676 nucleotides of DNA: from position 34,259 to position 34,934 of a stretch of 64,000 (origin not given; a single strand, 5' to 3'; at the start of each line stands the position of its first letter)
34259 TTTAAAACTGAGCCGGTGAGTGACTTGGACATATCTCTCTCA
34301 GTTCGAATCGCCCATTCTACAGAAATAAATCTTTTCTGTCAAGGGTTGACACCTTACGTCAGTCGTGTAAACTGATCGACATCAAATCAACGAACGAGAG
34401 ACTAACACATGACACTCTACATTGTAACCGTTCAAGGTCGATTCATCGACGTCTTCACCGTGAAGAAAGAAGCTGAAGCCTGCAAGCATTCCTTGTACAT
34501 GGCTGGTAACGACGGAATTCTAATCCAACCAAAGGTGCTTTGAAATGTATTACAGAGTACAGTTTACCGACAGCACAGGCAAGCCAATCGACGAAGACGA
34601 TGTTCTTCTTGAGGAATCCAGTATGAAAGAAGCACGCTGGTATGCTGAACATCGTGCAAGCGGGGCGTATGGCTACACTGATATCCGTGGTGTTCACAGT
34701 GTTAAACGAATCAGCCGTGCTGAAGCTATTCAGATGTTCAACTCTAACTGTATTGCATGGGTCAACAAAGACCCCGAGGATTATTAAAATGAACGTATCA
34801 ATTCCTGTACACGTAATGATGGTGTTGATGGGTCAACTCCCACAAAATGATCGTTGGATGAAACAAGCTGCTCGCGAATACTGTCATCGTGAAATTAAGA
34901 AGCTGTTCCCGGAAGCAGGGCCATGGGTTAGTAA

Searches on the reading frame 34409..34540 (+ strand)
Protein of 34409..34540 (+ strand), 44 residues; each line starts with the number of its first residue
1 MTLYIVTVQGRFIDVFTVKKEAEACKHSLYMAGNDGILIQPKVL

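Call 42: search_protein_families(library=phrogs, proteins=[window:34409-34540:+], max_evalue=0.001)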
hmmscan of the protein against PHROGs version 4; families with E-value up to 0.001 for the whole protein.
window:34409-34540:+ (44 aa): 0 families

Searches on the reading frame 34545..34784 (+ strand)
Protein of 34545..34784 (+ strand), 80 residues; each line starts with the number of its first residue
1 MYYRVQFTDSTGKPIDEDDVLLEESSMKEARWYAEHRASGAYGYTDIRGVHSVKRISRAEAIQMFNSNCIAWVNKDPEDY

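Call 10: search_protein_families(library=pfam, proteins=[window:34545-34784:+], max_evalue=0.1)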
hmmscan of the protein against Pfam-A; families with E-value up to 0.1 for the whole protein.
window:34545-34784:+ (80 aa): 1 family
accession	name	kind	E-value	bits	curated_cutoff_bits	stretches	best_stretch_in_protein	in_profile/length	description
PF24116.1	DUF7390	-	0.058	14.2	28.4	1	38-74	29-65/118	Domain of unknown function (DUF7390)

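Call 11: search_protein_families(library=phrogs, proteins=[window:34545-34784:+], max_evalue=0.01)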
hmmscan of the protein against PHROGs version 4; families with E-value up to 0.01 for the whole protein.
window:34545-34784:+ (80 aa): 0 families

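Call 25: search_protein_families(library=padloc, proteins=[window:34545-34784:+], max_evalue=0.01)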
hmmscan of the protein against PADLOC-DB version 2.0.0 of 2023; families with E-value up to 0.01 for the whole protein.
window:34545-34784:+ (80 aa): 0 families
